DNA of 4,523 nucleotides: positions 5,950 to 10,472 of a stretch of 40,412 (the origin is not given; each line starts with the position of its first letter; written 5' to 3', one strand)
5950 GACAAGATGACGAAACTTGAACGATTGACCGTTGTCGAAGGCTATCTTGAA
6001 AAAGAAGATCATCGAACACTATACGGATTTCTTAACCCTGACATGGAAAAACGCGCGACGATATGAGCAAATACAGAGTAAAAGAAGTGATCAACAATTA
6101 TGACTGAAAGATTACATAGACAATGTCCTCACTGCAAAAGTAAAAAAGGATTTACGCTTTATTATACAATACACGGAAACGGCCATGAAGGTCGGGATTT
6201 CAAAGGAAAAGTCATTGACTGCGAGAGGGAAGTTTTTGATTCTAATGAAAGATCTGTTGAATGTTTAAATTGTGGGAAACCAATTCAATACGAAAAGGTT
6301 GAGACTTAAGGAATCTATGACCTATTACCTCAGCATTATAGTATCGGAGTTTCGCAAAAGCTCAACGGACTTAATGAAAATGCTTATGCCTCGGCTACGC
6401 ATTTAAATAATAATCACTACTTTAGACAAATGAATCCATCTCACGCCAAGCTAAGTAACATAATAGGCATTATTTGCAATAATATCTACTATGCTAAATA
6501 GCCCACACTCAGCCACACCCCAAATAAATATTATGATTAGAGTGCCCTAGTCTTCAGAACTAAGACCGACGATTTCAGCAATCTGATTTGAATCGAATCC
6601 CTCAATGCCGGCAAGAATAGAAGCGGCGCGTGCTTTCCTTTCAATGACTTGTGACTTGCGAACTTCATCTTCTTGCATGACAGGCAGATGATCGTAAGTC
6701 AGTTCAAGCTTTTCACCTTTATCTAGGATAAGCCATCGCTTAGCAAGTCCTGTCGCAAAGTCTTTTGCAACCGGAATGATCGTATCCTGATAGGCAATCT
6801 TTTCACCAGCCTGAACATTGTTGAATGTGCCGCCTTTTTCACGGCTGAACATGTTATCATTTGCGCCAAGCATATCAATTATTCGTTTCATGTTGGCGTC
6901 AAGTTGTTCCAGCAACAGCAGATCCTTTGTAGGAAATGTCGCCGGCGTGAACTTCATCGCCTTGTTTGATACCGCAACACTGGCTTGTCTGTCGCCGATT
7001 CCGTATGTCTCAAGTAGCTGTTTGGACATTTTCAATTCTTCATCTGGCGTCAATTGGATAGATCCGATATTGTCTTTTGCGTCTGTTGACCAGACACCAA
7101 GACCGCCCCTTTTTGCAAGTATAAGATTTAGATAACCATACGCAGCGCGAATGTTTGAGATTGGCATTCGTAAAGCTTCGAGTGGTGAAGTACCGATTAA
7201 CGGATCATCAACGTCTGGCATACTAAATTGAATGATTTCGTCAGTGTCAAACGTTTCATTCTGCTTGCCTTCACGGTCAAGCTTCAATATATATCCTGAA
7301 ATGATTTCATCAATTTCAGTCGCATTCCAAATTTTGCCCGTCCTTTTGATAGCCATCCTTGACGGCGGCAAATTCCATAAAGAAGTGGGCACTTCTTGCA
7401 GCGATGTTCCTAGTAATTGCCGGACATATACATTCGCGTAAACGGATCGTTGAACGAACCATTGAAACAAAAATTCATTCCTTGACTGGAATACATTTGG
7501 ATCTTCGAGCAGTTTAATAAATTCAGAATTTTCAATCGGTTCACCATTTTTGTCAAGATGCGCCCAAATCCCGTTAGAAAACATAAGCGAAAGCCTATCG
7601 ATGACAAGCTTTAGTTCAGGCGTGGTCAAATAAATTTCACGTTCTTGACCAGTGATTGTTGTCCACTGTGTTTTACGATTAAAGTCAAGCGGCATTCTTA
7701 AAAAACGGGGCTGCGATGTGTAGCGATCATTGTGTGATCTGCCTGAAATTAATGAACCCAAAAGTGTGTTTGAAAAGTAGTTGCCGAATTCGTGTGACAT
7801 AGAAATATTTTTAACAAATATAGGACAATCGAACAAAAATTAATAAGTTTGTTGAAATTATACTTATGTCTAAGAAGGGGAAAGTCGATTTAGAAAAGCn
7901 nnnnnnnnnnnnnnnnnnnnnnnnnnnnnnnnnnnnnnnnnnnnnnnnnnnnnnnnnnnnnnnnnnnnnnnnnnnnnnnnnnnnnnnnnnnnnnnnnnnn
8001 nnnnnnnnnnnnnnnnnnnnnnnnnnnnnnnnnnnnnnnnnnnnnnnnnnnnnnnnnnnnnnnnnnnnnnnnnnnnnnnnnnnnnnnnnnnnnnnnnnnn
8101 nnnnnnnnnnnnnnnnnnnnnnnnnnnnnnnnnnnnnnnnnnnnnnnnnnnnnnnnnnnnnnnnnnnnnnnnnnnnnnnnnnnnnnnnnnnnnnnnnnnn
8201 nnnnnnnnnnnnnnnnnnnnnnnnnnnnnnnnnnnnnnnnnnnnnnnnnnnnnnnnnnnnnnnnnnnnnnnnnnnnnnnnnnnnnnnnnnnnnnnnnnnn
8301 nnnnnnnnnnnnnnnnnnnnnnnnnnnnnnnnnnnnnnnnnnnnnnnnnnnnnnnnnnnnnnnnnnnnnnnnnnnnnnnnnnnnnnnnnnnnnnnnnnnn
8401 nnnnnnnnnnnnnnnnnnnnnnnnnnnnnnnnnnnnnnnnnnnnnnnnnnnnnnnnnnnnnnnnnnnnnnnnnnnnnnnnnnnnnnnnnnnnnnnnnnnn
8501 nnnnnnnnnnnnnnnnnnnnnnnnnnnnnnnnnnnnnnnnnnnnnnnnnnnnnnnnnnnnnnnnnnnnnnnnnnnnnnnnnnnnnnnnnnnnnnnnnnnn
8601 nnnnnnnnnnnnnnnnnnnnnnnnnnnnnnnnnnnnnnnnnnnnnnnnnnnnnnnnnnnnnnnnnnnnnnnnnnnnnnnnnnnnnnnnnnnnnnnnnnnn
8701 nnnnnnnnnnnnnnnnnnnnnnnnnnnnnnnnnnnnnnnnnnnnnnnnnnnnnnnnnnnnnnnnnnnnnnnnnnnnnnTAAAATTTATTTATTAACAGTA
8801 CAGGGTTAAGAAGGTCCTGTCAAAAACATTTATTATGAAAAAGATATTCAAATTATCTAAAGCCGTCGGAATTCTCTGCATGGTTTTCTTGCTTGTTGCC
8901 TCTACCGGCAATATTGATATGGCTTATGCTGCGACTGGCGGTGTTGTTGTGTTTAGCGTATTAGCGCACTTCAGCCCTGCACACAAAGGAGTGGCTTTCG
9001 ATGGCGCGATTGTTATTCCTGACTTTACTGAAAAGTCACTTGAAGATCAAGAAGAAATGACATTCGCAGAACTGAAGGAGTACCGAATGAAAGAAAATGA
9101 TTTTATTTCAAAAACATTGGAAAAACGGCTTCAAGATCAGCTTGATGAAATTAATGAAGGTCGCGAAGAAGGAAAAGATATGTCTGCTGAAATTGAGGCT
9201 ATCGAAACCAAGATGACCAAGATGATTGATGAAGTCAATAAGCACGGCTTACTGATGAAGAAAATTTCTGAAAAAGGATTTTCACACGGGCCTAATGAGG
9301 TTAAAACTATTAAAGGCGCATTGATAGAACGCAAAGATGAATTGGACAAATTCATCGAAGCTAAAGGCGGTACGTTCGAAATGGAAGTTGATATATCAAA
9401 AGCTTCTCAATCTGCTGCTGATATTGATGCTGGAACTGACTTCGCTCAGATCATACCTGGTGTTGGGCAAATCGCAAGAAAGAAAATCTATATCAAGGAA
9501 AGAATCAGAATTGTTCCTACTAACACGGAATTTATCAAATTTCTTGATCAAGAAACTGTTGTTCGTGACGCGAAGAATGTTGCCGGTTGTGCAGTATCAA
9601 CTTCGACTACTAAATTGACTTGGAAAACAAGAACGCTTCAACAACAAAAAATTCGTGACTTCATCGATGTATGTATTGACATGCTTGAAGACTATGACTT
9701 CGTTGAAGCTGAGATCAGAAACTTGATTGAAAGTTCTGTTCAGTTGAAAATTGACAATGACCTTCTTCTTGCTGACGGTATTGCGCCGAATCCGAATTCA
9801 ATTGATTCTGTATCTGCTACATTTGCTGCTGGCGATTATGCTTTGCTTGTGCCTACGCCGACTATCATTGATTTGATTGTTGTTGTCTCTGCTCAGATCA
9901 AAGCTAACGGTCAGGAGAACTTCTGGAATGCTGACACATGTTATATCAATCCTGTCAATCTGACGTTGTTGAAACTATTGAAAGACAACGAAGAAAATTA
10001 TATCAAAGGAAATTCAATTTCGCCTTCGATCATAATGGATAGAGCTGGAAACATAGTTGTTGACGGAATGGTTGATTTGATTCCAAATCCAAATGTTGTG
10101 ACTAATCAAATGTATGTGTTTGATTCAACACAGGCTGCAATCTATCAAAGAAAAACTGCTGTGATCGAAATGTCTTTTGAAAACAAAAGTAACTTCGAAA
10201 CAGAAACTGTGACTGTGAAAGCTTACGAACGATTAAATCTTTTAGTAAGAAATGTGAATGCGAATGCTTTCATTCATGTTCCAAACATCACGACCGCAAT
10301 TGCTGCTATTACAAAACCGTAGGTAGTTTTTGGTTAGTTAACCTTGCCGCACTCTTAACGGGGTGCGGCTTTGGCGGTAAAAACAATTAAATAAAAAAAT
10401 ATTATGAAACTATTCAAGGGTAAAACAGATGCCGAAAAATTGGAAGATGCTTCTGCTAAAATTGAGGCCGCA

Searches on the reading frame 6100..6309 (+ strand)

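Call 95: search_protein_families(library=pfam, proteins=[window:6100-6309:+], max_evalue=0.01)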
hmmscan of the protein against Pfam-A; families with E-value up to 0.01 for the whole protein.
window:6100-6309:+ (69 aa): 3 families
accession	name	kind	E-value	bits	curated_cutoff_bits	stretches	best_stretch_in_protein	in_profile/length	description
PF01667.23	Ribosomal_S27e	-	0.0012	19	24.5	1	40-62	12-36/55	Ribosomal protein S27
PF07699.19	Ephrin_rec_like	-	0.006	16.8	23.1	1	39-60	12-33/48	Tyrosine-protein kinase ephrin type A/B receptor-like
PF23549.1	Zn_ribbon_GRF_2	-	0.0092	16.2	27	0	7-33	2-28/45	GRF-like zinc ribbon domain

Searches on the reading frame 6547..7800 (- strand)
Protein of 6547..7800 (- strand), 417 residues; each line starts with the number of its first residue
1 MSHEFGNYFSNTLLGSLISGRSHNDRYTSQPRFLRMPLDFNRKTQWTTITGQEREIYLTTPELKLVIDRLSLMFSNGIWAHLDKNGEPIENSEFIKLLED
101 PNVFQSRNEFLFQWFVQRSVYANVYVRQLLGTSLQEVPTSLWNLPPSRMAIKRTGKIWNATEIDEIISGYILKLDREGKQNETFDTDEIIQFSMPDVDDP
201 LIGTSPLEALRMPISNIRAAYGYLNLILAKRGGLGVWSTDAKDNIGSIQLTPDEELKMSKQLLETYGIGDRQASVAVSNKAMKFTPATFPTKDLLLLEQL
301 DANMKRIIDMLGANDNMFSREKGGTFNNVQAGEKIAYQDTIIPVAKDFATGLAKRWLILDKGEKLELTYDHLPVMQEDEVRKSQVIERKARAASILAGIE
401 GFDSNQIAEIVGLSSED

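Call 15: search_protein_families(library=phrogs, proteins=[window:6547-7800:-], max_evalue=0.001)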
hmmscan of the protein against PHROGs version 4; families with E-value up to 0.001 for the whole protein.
window:6547-7800:- (417 aa): 3 families
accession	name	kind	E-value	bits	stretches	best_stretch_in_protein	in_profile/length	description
phrog_2662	-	head and packaging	1.4e-27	97.6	1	88-385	99-384/717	portal protein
phrog_12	-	head and packaging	1.7e-22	81.2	1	82-349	115-358/646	portal protein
phrog_5929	-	head and packaging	0.00057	20.3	1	268-381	44-157/228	portal protein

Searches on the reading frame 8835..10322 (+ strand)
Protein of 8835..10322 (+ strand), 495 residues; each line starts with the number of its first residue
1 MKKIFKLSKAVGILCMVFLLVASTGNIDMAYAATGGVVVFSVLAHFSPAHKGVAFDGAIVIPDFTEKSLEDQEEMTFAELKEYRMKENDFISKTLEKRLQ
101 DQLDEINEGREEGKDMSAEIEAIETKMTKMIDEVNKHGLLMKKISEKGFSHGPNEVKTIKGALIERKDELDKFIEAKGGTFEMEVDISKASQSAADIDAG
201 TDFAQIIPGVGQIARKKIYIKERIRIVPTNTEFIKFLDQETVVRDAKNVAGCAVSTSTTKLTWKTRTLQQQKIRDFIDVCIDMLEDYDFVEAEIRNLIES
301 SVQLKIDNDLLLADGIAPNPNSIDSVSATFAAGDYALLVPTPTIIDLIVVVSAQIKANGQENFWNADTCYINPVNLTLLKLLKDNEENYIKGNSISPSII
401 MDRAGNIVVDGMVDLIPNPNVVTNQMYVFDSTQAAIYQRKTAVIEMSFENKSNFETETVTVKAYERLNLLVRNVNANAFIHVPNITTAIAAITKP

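Call 15: search_protein_families(library=phrogs, proteins=[window:8835-10322:+], max_evalue=0.001)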
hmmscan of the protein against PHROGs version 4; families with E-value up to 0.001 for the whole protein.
window:8835-10322:+ (495 aa): 1 family
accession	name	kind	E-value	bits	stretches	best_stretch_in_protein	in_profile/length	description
phrog_10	-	head and packaging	4.5e-22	79.8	1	72-479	257-630/752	major head protein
